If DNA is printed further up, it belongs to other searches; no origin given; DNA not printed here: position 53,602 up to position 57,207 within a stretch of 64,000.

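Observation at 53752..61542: Co-directional, translationally coupled cluster of four large proteins with no recognisable domains, upstream of a tandem-REC regulator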

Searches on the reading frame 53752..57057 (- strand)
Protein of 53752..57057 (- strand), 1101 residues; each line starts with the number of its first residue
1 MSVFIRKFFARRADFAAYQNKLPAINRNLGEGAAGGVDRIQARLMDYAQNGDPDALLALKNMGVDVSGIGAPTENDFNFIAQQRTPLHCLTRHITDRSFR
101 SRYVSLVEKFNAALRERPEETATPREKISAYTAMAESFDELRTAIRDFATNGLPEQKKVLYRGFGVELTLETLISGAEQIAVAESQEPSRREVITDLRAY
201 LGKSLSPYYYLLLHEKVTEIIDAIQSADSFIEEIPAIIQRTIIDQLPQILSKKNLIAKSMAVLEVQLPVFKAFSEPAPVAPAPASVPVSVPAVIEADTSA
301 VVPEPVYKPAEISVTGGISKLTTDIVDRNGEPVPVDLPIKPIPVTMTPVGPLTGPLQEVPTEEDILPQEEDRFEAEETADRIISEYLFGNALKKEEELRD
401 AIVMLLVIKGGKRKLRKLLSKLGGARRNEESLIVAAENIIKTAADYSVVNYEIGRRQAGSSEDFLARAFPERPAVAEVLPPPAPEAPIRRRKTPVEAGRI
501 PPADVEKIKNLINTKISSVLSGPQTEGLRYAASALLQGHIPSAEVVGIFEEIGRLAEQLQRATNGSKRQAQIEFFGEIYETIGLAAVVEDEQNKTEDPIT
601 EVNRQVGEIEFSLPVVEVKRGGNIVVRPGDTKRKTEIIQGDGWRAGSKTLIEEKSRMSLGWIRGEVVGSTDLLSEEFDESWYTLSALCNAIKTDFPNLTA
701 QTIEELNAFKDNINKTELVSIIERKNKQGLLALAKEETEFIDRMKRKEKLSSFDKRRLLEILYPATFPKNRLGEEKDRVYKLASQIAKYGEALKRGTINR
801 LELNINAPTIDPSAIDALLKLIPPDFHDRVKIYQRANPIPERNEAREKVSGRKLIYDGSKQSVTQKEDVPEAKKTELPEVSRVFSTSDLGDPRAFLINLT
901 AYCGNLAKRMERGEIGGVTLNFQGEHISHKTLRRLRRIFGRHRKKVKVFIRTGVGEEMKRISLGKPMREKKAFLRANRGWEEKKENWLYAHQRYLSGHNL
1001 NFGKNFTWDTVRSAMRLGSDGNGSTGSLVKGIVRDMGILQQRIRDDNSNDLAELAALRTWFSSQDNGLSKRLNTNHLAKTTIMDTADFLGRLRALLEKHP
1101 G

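Call 3: search_protein_families(library=pfam, proteins=[window:53752-57057:-], max_evalue=0.01)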
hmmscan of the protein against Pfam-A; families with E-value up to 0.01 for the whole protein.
window:53752-57057:- (1101 aa): 0 families

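Call 4: search_protein_families(library=ncbifam, proteins=[window:53752-57057:-], max_evalue=0.01)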
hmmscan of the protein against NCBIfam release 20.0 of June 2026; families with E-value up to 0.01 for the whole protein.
window:53752-57057:- (1101 aa): 0 families

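Call 6: search_protein_families(library=padloc, proteins=[window:53752-57057:-], max_evalue=1)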
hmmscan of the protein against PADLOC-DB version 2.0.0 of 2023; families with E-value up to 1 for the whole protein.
window:53752-57057:- (1101 aa): 0 families

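Call 7: search_protein_families(library=phrogs, proteins=[window:53752-57057:-], max_evalue=1)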
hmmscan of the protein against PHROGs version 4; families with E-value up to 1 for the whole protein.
window:53752-57057:- (1101 aa): 3 families
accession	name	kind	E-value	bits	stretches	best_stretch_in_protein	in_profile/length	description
phrog_756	-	DNA, RNA and nucleotide metabolism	0.23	12.4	0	97-146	66-116/166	DNA binding protein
phrog_17576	-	unknown function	0.31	12.4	1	24-60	62-98/129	-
phrog_35513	-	unknown function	0.32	12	1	968-1048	30-111/140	-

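Call 12: search_solved_structures(query=window:53752-57057:-, max_evalue=10)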
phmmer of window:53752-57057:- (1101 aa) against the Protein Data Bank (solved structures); distinct sequences matched with E-value up to 10: 3.
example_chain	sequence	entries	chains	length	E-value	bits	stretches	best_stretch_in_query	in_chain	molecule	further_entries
5ica_C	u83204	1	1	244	0.33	11.9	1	238-323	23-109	Putative U3 snoRNP protein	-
3ze6_A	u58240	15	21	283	1.7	9.5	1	809-862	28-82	PERIPLASMIC [NIFESE] HYDROGENASE, SMALL SUBUNIT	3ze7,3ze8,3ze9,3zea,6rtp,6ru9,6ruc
2wpn_A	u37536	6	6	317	2.2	9.2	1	809-861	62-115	PERIPLASMIC [NIFESE] HYDROGENASE, SMALL SUBUNIT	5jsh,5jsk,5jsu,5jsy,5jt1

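Call 15: find_homologous_proteins(query=window:53752-57057:-)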
Query window:53752-57057:- (1101 aa): 1 proteins with E <= 0.001 among 8000 candidates.
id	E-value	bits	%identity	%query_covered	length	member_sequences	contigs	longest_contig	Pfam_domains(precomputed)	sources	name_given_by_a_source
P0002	0.0e+0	2123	93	54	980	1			-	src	-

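Call 18: find_encoding_contigs(protein=P0002, flank=10000, max_places=6)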
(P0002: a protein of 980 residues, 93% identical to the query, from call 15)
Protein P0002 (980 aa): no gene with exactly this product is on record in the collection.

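Call 20: search_protein_families(library=pfam, proteins=[window:53752-57057:-], max_evalue=10)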
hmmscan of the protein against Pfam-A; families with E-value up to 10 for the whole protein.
window:53752-57057:- (1101 aa): 0 families

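Call 28: find_homologous_proteins(query=A2, max_evalue=0.01)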
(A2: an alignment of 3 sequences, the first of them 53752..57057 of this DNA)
Query A2 (3 sequences) (1101 aa, profile of the alignment): 1 proteins with E <= 0.01 among 8000 candidates.
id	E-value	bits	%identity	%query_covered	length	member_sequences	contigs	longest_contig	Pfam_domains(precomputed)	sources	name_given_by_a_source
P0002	0.0e+0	1013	93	54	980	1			-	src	-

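Call 34: search_solved_structures(query=A2, max_evalue=10)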
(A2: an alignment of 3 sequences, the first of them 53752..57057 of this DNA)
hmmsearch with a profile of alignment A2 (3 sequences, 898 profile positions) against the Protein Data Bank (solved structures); distinct sequences matched with E-value up to 10: 6.
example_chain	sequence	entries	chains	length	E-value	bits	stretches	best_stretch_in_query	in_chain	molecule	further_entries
10qm_O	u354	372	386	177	0.42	11.7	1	167-209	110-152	Large ribosomal subunit protein uL6 | 50S ribosomal protein L6 | 50S ribosomal protein L4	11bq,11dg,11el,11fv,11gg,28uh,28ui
5wdt_G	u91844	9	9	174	0.42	11.7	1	167-209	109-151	50S ribosomal protein L6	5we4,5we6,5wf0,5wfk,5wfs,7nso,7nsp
6hrm_F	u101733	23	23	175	0.42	11.7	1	167-209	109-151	50S ribosomal protein L6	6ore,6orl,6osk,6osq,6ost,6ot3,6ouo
23wi_G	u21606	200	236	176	0.43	11.7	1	167-209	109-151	Large ribosomal subunit protein uL6 | 50S ribosomal protein L6 | 50S ribosomal protein uL6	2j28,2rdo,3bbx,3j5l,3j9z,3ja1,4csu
4v4v_BE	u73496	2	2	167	0.48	11.5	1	167-209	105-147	50S ribosomal protein L6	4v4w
9sro_g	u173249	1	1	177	0.48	11.5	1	167-209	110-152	Large ribosomal subunit protein uL6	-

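Call 47: predict_structure(protein=window:53752-57057:-)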
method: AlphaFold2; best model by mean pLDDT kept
length: 1101 residues; sequences in the alignment: 1
mean_pLDDT: 43.0   pTM: 0.26
mean pLDDT of the five models: 43.0, 38.3, 32.8, 32.6, 31.9
residues with pLDDT >= 90: 0; 70-90: 57; 50-70: 206; < 50: 838
segments of 3 or more residues with pLDDT < 50: 1-40, 51-55, 71-97, 120-122, 124-135, 137-139, 148-373, 388-393, 406-410, 421-510, 512-770, 772-777, 805-811, 833-875, 888-890, 976-1006, 1008-1028, 1062-1084
pLDDT, mean of each block of 10 residues (from residue 1): 30 36 37 42 54 50 52 36 35 45 53 49 45 48 50 42 35 39 36 39 33 36 35 34 36 35 32 31 28 28 32 28 35 35 32 33 40 55 53 49 49 54 42 38 35 36 39 36 29 34 46 45 46 46 42 45 43 45 36 31 27 24 30 24 25 23 24 28 36 40 42 39 40 44 45 44 42 48 56 57 51 52 55 40 30 27 30 53 61 64 82 83 67 79 79 60 63 48 38 35 44 43 45 58 57 60 46 38 48 61 45
secondary structure, 60 per line:
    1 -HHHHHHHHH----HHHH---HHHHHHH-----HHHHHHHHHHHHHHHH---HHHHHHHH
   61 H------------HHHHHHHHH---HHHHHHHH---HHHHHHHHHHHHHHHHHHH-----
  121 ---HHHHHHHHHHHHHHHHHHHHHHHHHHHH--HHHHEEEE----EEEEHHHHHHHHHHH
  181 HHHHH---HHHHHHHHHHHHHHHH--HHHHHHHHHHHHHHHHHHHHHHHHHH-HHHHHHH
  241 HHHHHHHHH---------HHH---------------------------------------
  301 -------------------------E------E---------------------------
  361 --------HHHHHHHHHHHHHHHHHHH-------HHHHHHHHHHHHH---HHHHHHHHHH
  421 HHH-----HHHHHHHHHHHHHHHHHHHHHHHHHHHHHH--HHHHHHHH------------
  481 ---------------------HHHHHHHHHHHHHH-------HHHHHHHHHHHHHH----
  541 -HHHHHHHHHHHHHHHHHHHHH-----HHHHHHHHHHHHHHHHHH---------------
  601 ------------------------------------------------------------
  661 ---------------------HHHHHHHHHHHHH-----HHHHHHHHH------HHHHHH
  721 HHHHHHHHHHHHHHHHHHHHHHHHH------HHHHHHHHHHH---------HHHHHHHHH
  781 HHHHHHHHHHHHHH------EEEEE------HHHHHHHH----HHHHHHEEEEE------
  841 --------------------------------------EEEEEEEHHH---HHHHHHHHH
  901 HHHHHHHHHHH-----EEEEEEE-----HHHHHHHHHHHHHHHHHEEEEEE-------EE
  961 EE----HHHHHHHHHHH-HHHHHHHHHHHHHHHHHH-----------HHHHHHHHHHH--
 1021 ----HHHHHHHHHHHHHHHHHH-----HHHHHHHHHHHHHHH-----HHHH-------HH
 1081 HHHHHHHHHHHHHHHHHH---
elements in order (helices of 4 or more, strands of 3 or more residues): H2-10 H15-18 H22-28 H34-49 H53-61 H74-82 H86-93 H97-115 H124-151 H154-157 E158-161 E166-169 H170-185 H189-204 H207-232 H234-249 H369-387 H395-407 H411-423 H429-458 H461-468 H502-515 H523-536 H542-562 H568-585 H682-694 H700-708 H715-745 H752-762 H772-794 E801-805 H812-819 H824-829 E830-834 E879-885 H892-911 E917-923 H929-945 E946-951 E959-962 H967-977 H979-996 H1008-1018 H1025-1042 H1048-1062 H1068-1071 H1079-1098

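Call 49: search_protein_representatives(protein=window:53752-57057:-)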
Query: 1101 residues. Proteins with E-value up to 0.001 (for the whole library): 9; up to 1e-10: 1; up to 1e-30: 1. The best 9 are listed.
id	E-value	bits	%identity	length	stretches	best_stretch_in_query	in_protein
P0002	0.0e+00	2122.7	100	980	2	1-547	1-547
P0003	3.6e-09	51.5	29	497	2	477-666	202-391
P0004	8.0e-09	50.4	40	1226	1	675-775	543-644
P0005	3.4e-07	44.9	37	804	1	671-771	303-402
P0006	1.4e-06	42.9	32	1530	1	671-772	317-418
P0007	3.5e-06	41.6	30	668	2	449-665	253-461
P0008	7.8e-06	40.5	37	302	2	771-825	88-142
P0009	2.6e-05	38.8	25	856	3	569-666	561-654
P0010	1.0e-04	36.8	32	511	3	568-666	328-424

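Call 51: search_protein_families(library=pfam, proteins=[P0003, P0004, P0005, P0006, P0007, P0008, P0009, P0010], max_evalue=0.01)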
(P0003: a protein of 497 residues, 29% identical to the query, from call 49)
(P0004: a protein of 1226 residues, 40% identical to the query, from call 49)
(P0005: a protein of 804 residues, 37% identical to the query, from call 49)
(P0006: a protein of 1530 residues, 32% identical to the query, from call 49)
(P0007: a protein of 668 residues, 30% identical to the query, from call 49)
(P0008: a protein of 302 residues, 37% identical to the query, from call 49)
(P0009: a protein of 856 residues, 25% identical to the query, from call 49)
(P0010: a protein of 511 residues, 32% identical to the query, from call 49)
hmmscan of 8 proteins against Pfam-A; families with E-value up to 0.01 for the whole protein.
P0003 (497 aa): 0 families

P0004 (1226 aa): 3 families
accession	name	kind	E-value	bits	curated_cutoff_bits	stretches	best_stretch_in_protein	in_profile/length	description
PF01270.23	Glyco_hydro_8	-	4.4e-22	79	24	1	887-1153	25-275/341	Glycosyl hydrolases family 8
PF00515.34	TPR_1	-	0.0077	16.5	27.8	0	29-55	2-28/34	Tetratricopeptide repeat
PF13374.12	TPR_10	-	0.0082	16.6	27.5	0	29-55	3-29/42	Tetratricopeptide repeat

P0005 (804 aa): 30 families (the best 25 are shown)
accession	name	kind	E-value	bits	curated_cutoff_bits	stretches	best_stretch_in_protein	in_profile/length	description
PF00515.34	TPR_1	-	1.9e-49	164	27.8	6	266-295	1-30/34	Tetratricopeptide repeat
PF07719.23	TPR_2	-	7.5e-41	135.3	27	6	200-230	3-33/34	Tetratricopeptide repeat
PF13181.12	TPR_8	-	7.5e-34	113.4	25.7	5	200-230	3-33/34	Tetratricopeptide repeat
PF13431.12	TPR_17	-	5.5e-32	107.8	24.4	3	114-146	1-33/34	Tetratricopeptide repeat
PF13424.12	TPR_12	-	1.7e-28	99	30.1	3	233-294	4-73/77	Tetratricopeptide repeat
PF13414.12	TPR_11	-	3.6e-25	87.8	26.8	4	241-280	3-42/42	TPR repeat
PF14559.12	TPR_19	-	4.7e-25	88.1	25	4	208-272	1-64/68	Tetratricopeptide repeat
PF13432.12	TPR_16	-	1.1e-23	83.7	32.7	4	203-265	2-64/65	Tetratricopeptide repeat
PF13428.12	TPR_14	-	3.2e-21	74.1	23.5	2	199-239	2-42/44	Tetratricopeptide repeat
PF13174.12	TPR_6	-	5.9e-20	70.9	26.3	0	128-158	2-32/33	Tetratricopeptide repeat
PF13374.12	TPR_10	-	2.2e-19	69.3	27.5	3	203-230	7-34/42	Tetratricopeptide repeat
PF23914.1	TPR_CcmH_CycH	-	1.8e-18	67.3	42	1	249-298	33-82/158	Cytochrome c-type biogenesis protein H TPR domain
PF14853.12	Fis1_TPR_C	-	3.8e-17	62.7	25.3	1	129-159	4-34/53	Fis1 C-terminal tetratricopeptide repeat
PF13176.12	TPR_7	-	6.3e-15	54.4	27.9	0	444-475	1-34/36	Tetratricopeptide repeat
PF12895.13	ANAPC3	-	1.4e-12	48.2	27.2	2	176-251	3-75/82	Anaphase-promoting complex, cyclosome, subunit 3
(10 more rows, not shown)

P0006 (1530 aa): 6 families
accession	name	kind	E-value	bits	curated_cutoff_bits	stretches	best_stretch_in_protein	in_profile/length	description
PF00176.29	SNF2-rel_dom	-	4.7e-34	118.2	24.9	1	536-880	2-288/290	SNF2-related domain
PF00271.37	Helicase_C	-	4.9e-15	56.2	23.5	1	902-1009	8-109/110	Helicase conserved C-terminal domain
PF08241.18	Methyltransf_11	-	0.00012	23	21.2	1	1197-1262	22-93/95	Methyltransferase domain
PF00270.35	DEAD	-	0.00014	22.1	26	0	534-716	2-132/167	DEAD/DEAH box helicase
PF13649.12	Methyltransf_25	-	0.00091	20.3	27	1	1208-1260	44-97/97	Methyltransferase domain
PF05148.21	Methyltransf_8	-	0.0078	16.5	27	0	1244-1308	136-199/219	Hypothetical methyltransferase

P0007 (668 aa): 0 families

P0008 (302 aa): 0 families

P0009 (856 aa): 1 family
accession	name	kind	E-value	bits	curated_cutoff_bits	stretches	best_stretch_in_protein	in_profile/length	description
PF10802.14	DUF2540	-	0.0022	18.5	25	1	106-174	4-73/75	Protein of unknown function (DUF2540)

P0010 (511 aa): 0 families

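Call 53: find_encoding_contigs(protein=P0007, flank=10000, max_places=4)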
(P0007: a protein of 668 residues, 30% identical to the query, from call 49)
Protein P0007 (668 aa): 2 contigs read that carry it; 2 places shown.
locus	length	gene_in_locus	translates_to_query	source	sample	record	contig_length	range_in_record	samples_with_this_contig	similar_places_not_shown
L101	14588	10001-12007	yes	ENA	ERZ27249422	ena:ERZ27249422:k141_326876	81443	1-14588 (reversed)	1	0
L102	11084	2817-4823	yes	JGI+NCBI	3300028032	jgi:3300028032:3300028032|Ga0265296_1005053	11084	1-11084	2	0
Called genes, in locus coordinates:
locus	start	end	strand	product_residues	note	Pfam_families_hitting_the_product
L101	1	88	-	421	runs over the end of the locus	PF00330:Aconitase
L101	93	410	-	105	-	PF01909:NTP_transf_2, PF18765:Polbeta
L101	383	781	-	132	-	PF05168:HEPN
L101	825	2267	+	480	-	PF13513:HEAT_EZ (faint), PF02985:HEAT (faint), PF13646:HEAT_2 (faint)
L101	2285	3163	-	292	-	-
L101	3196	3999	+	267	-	PF22935:RM44_endonuclase, PF14622:Ribonucleas_3_3, PF00636:Ribonuclease_3, PF00035:dsrm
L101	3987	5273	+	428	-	PF01979:Amidohydro_1, PF12890:DHOase, PF01026:TatD_DNase (faint), PF07969:Amidohydro_3 (weak)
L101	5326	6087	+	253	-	-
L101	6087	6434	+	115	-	-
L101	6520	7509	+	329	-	PF00437:T2SSE, PF25199:nSTAND_NTPase5 (faint), PF13173:AAA_14 (faint)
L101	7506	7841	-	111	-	-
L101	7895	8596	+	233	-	PF01553:Acyltransferase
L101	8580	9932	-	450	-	PF18073:Zn_ribbon_LapB, PF03796:DnaB_C (faint), PF06745:ATPase, PF13481:AAA_25, PF23442:DUF7125, PF13401:AAA_22 (weak), PF05362:Lon_C, PF13541:ChlI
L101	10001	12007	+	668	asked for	-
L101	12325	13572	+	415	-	-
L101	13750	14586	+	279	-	?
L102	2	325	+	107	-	PF00437:T2SSE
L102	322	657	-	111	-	-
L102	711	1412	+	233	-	PF01553:Acyltransferase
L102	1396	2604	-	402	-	PF13481:AAA_25, PF03796:DnaB_C (faint), PF06745:ATPase, PF23442:DUF7125, PF13401:AAA_22 (weak), PF05362:Lon_C, PF13541:ChlI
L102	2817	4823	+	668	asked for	-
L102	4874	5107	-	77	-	-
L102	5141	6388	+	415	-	-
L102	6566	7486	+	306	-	-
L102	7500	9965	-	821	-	PF02861:Clp_N, PF13191:AAA_16 (weak), PF00004:AAA, PF17871:AAA_lid_9, PF00004:AAA, PF07724:AAA_2, PF07728:AAA_5, PF10431:ClpB_D2-small, +6 more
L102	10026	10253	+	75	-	-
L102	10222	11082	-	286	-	PF00512:HisKA, PF02518:HATPase_c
